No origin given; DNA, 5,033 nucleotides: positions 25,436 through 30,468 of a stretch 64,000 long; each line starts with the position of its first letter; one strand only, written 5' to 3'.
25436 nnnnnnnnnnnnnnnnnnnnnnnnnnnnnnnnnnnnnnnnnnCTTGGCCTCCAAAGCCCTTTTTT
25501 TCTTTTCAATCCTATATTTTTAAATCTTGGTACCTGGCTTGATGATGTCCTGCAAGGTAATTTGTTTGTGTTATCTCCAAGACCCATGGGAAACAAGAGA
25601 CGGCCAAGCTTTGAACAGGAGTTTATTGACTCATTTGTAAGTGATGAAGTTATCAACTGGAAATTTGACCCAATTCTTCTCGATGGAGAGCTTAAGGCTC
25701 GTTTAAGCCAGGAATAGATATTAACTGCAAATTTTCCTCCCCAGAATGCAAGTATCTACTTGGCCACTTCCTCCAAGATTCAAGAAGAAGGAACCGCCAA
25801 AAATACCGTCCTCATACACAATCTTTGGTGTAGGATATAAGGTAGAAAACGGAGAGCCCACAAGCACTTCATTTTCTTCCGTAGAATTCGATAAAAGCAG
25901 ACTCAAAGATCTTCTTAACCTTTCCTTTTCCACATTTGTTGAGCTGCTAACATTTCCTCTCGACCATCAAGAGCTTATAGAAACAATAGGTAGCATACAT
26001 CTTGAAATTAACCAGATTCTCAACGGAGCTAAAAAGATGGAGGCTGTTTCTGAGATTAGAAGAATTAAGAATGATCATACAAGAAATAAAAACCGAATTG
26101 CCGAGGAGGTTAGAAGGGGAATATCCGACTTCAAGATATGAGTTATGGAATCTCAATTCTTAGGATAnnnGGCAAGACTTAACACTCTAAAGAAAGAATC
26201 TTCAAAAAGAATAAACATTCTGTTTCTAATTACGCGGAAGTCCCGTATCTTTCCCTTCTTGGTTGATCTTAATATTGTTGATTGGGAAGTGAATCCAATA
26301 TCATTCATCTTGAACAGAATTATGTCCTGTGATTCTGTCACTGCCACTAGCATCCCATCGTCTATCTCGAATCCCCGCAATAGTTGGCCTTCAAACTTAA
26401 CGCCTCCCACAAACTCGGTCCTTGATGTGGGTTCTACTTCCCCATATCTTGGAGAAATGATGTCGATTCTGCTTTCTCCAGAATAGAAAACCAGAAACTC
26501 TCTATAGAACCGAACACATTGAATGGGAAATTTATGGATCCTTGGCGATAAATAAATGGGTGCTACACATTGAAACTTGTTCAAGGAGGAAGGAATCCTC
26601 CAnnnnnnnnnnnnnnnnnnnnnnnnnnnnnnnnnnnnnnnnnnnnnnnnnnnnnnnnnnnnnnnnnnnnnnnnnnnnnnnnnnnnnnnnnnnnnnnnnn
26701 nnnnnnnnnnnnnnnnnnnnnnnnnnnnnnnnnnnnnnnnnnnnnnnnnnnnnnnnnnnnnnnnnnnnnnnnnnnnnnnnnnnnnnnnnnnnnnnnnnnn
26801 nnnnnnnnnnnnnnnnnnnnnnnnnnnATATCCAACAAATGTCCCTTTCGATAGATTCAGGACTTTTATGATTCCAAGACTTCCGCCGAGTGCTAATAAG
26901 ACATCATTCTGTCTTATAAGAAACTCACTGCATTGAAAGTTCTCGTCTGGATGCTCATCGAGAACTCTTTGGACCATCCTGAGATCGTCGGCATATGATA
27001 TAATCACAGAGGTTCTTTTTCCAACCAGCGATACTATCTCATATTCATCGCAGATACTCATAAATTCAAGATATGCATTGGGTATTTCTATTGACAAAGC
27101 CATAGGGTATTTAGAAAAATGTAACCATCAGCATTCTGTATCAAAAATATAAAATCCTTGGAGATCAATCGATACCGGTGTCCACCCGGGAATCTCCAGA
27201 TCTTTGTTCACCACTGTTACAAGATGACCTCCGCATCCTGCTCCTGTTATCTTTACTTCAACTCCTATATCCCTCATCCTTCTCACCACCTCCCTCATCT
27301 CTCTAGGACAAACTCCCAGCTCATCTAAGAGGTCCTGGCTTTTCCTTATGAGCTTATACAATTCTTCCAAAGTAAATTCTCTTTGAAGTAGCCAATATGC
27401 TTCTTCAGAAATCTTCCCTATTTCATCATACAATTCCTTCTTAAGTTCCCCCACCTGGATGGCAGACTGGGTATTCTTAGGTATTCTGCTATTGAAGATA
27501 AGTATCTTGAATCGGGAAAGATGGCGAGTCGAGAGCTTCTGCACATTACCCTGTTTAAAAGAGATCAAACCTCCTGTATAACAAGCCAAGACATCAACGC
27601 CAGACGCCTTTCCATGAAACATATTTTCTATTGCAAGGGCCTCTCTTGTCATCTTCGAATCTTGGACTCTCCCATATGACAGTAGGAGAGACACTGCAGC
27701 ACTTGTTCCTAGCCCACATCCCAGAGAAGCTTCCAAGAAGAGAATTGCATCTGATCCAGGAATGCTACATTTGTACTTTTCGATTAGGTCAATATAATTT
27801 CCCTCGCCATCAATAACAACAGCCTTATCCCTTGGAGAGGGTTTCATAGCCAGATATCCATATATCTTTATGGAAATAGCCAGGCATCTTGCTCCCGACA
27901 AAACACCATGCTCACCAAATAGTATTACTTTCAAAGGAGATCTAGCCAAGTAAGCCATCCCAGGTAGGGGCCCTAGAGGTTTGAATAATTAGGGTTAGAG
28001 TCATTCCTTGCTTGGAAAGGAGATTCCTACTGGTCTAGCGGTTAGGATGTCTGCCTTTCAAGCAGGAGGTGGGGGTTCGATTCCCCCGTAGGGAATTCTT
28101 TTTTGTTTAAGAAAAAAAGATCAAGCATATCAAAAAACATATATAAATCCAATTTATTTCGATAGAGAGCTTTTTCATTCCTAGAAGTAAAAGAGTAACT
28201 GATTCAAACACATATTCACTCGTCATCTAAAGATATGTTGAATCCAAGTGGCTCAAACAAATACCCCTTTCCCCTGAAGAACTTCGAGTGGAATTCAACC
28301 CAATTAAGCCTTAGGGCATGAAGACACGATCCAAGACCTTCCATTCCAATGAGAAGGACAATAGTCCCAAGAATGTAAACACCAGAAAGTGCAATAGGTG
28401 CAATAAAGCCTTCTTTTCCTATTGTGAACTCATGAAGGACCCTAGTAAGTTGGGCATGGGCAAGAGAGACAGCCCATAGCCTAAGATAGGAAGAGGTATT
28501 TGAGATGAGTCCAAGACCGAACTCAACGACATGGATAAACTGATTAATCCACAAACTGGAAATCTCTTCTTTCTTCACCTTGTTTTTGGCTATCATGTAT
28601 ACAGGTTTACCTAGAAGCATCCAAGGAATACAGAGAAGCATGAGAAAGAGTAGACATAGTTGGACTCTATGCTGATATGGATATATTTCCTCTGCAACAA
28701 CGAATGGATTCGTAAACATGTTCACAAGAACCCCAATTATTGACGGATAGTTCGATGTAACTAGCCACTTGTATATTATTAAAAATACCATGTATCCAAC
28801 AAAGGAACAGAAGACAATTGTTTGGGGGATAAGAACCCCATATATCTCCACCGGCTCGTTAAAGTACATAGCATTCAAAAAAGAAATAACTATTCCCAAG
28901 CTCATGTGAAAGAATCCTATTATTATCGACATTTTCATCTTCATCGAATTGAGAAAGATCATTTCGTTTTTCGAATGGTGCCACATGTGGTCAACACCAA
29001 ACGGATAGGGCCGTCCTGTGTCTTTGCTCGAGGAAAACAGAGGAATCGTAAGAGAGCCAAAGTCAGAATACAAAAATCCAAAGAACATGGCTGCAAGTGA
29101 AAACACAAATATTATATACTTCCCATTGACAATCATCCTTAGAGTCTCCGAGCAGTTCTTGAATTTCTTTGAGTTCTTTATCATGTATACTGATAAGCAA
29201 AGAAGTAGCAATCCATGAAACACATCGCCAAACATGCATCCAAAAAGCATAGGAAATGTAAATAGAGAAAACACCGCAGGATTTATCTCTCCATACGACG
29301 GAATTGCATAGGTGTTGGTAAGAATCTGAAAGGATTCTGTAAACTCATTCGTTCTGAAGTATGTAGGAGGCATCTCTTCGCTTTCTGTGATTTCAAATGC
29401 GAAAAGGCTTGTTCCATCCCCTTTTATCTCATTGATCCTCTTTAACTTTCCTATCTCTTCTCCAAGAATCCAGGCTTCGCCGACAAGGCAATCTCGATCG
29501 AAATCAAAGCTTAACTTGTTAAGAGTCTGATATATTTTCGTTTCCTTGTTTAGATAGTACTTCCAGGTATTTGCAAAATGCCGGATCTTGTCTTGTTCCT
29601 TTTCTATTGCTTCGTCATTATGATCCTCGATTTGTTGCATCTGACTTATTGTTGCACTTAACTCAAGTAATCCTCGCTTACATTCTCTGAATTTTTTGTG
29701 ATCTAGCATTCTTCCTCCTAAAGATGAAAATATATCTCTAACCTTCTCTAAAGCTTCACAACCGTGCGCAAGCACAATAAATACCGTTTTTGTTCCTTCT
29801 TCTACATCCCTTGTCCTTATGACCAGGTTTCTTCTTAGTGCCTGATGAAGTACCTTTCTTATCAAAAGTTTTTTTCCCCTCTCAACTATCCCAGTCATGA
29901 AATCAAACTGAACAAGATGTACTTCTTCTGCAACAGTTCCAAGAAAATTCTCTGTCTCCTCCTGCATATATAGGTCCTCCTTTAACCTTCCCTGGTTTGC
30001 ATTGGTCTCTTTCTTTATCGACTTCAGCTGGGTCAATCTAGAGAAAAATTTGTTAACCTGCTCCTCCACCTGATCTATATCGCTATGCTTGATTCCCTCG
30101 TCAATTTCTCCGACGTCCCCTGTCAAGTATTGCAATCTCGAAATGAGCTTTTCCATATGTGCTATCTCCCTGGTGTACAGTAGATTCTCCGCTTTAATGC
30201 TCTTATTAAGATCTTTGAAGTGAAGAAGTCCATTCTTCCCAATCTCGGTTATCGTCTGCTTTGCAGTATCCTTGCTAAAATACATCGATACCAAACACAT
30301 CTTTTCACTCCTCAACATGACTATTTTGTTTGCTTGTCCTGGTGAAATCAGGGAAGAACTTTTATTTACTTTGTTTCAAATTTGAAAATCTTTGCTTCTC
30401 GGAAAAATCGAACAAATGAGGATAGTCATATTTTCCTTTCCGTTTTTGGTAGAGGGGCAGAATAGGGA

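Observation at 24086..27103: Tandem genes for both PRC2 core subunits (E(z)-type CXC-SET methyltransferase and ESC/EED) in a highly reduced genome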

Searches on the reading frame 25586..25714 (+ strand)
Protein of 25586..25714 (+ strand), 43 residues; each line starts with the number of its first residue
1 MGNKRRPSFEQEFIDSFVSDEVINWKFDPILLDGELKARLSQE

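Call 84: search_protein_families(library=pfam, proteins=[window:25586-25714:+], max_evalue=10)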
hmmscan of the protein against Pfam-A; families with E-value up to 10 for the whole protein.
seq(43 aa): 1 family
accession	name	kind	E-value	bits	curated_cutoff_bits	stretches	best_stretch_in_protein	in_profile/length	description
PF08902.16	DUF1848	-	0.22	11.7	30.5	1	16-40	107-131/262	Domain of unknown function (DUF1848)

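Call 85: search_solved_structures(query=window:25586-25714:+, max_evalue=10)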
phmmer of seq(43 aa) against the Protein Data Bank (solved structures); distinct sequences matched with E-value up to 10: 2.
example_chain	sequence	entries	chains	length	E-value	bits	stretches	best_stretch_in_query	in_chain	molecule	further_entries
1uyp_A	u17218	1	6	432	1.2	12.9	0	3-32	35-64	BETA-FRUCTOSIDASE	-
1w2t_A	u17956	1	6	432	1.2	12.9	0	3-32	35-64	BETA FRUCTOSIDASE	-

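Call 98: search_protein_representatives(protein=window:25586-25714:+)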
Query: 43 residues. Proteins with E-value up to 0.001 (for the whole library): 4; up to 1e-10: 1; up to 1e-30: 0. The best 4 are listed.
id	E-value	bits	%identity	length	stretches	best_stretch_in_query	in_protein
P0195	3.0e-21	88.4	100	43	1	1-43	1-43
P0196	2.0e-08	49.1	41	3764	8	22-38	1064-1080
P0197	8.8e-07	44.0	63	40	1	3-37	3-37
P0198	6.1e-04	35.3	33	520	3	13-37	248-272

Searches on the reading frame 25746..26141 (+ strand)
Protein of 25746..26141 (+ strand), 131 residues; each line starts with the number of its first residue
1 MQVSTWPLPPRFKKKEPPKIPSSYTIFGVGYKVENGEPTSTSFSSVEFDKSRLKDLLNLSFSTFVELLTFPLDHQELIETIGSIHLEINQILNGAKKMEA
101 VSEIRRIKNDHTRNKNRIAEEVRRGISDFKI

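Call 3: search_protein_families(library=pfam, proteins=[window:25746-26141:+], max_evalue=0.01)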
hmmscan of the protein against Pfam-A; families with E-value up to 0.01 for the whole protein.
window:25746-26141:+ (131 aa): 1 family
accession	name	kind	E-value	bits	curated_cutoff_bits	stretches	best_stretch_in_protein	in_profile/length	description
PF05983.16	Med7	-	0.00089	19.9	25.8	1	9-127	48-183/189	MED7 protein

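Call 84: search_protein_families(library=pfam, proteins=[window:25746-26141:+], max_evalue=10)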
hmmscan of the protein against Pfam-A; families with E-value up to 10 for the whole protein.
window:25746-26141:+ (131 aa): 3 families
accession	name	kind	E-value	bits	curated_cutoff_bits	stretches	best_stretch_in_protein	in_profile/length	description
PF05983.16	Med7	-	0.00089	19.9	25.8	1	9-127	48-183/189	MED7 protein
PF20660.2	DUF6812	-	0.031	14.7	27.1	1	50-91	11-53/53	Family of unknown function (DUF6812)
PF08602.15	Mgr1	-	0.13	11.5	25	1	58-123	252-315/377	Mgr1-like, i-AAA protease complex subunit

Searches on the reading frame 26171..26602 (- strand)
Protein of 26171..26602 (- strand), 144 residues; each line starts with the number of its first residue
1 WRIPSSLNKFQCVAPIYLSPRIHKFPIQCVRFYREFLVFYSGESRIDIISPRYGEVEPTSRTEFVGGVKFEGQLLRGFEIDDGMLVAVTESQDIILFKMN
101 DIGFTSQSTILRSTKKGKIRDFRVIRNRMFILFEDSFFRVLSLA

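Call 31: search_solved_structures(query=A3, max_evalue=1, show_alignments=2)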
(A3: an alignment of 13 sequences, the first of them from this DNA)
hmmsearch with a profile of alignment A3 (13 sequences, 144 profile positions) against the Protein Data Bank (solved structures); distinct sequences matched with E-value up to 1: 37.
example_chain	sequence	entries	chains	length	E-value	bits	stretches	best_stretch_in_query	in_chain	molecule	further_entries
6y7o_A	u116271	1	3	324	5.7e-10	42.6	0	21-54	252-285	Tako8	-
6g6m_A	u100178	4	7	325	5.8e-10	42.6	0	21-54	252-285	Tako8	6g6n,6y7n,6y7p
6wnx_A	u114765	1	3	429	3.7e-07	33.5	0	22-107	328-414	F-box/WD repeat-containing protein 11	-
7td5_B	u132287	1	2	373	2e-06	31.2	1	12-57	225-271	Polycomb protein EED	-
5wuk_A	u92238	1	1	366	2.4e-06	30.8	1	12-57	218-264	Polycomb protein EED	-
5u69_A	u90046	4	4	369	2.5e-06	30.8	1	12-57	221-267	Polycomb protein EED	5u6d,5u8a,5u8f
6v3y_A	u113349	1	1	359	2.5e-06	30.8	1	12-57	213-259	Polycomb protein EED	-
5wp3_A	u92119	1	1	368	2.5e-06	30.8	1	12-57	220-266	Polycomb protein EED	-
9c8u_C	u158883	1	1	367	2.5e-06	30.8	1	12-57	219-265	Polycomb protein EED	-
5h13_A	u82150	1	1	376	2.5e-06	30.8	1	12-57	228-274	Polycomb protein EED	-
2qxv_A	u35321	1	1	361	2.5e-06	30.8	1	12-57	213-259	Embryonic ectoderm development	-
5k0m_A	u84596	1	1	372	2.6e-06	30.8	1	12-57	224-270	Polycomb protein EED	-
4w2r_E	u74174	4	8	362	2.6e-06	30.8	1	12-57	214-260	Polycomb protein EED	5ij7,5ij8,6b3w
9koh_D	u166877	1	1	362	2.6e-06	30.8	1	12-57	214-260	Polycomb protein EED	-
3jzn_A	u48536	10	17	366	2.6e-06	30.8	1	12-57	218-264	Polycomb protein EED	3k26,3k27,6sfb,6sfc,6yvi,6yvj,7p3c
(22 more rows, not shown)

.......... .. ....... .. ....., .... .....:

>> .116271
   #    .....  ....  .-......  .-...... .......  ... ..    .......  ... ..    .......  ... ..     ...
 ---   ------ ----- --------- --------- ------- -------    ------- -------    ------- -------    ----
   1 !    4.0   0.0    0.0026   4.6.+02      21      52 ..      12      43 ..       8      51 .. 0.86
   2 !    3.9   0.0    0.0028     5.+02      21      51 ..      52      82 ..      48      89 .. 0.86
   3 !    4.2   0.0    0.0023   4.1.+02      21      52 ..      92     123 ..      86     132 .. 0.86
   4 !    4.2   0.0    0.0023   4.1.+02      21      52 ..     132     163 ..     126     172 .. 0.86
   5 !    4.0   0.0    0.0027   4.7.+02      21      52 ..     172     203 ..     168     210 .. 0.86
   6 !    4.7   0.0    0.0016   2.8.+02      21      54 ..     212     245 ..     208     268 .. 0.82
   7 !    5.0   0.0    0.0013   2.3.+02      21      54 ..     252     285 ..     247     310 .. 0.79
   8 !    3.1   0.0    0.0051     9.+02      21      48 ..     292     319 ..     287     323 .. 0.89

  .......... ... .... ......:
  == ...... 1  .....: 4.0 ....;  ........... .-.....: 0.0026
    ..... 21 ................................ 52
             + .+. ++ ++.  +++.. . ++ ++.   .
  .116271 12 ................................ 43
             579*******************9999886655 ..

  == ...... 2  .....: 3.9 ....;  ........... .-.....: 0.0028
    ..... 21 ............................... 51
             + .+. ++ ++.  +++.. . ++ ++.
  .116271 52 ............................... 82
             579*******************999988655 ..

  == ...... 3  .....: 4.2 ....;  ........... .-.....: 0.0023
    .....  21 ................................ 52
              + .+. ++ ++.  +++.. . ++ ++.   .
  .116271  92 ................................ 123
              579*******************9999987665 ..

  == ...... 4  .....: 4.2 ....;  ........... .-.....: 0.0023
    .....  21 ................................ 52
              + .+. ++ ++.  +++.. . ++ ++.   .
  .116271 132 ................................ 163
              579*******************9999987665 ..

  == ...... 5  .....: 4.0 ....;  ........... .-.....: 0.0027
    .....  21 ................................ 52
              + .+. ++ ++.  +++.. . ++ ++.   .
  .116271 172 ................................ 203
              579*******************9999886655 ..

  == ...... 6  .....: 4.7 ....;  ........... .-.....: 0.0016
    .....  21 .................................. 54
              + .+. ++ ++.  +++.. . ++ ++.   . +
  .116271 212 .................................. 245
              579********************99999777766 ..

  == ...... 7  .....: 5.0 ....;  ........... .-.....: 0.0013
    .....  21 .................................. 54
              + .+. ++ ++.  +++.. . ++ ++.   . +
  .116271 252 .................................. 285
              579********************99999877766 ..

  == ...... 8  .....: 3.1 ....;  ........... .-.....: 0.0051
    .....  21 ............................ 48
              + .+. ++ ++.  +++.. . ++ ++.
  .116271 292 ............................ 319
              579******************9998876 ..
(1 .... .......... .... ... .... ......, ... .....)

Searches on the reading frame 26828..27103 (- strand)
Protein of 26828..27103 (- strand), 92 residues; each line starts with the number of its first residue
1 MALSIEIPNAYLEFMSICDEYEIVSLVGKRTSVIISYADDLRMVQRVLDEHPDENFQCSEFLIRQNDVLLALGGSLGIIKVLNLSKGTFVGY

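Call 30: search_solved_structures(query=A2, max_evalue=1, show_alignments=2)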
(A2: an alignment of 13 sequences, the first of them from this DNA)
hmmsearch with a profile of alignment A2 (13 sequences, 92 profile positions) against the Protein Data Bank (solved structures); distinct sequences matched with E-value up to 1: 61 (the best 60 are shown).
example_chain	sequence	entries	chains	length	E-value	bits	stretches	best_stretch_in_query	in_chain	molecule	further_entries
6v3y_A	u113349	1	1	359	1.3e-05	28.2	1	23-85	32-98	Polycomb protein EED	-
9kof_D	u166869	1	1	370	1.3e-05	28.2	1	23-85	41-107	Polycomb protein EED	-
2qxv_A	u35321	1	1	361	1.3e-05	28.2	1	23-85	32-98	Embryonic ectoderm development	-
4w2r_E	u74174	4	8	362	1.3e-05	28.2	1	23-85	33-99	Polycomb protein EED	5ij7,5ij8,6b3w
9koh_D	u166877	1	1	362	1.3e-05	28.2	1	23-85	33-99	Polycomb protein EED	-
3iiw_A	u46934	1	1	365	1.3e-05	28.2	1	23-85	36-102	Polycomb protein EED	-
5wuk_A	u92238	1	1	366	1.3e-05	28.2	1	23-85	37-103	Polycomb protein EED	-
3jzn_A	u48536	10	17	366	1.3e-05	28.2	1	23-85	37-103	Polycomb protein EED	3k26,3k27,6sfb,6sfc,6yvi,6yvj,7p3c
7qjg_A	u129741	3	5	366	1.3e-05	28.2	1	23-85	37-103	Polycomb protein EED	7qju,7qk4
6u4y_D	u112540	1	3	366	1.3e-05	28.2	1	23-85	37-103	Polycomb protein EED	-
3iiy_A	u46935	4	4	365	1.3e-05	28.2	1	23-85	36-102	Polycomb protein EED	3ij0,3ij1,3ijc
9c8u_C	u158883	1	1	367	1.3e-05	28.2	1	23-85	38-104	Polycomb protein EED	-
5gsa_A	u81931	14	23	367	1.3e-05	28.2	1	23-85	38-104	Polycomb protein EED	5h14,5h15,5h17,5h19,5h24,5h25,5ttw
4x3e_A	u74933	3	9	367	1.3e-05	28.2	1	23-85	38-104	Polycomb protein EED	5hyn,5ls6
5wp3_A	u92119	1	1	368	1.3e-05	28.2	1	23-85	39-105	Polycomb protein EED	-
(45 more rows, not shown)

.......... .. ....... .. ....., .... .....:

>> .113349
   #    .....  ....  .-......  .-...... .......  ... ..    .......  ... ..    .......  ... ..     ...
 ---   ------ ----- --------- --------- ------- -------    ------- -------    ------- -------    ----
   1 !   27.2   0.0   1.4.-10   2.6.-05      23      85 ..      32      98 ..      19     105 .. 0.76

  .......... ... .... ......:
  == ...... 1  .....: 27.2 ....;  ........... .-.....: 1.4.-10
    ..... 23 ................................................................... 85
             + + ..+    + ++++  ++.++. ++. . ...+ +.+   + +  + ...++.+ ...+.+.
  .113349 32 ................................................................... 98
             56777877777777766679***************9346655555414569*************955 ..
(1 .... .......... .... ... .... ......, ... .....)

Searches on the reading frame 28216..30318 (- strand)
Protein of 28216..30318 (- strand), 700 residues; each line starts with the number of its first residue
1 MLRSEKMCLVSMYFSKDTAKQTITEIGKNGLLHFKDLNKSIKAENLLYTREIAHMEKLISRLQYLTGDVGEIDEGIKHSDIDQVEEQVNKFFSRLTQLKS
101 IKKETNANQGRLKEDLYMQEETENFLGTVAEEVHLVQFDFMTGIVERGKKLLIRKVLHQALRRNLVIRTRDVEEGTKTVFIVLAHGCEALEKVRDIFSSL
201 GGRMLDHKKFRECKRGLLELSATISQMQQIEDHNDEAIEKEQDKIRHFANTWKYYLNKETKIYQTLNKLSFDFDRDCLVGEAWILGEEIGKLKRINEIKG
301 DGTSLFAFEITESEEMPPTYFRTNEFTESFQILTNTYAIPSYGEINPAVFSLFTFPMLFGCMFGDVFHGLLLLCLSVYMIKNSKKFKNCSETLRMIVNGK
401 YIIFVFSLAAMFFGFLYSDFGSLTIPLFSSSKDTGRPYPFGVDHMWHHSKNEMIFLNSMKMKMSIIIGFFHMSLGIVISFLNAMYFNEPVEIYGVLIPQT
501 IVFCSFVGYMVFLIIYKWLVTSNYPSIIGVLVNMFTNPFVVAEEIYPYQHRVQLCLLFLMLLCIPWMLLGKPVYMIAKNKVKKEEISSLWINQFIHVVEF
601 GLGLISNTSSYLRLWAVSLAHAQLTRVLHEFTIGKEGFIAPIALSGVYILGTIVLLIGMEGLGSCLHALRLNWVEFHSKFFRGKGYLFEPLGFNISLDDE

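Call 3: search_protein_families(library=pfam, proteins=[window:28216-30318:-], max_evalue=0.01)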
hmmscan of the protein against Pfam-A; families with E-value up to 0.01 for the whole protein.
window:28216-30318:- (700 aa): 1 family
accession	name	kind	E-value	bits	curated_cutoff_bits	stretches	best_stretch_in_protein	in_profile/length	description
PF01496.24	V_ATPase_I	-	7.1e-175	583.7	30.7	2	25-585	2-648/815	V-type ATPase 116kDa subunit family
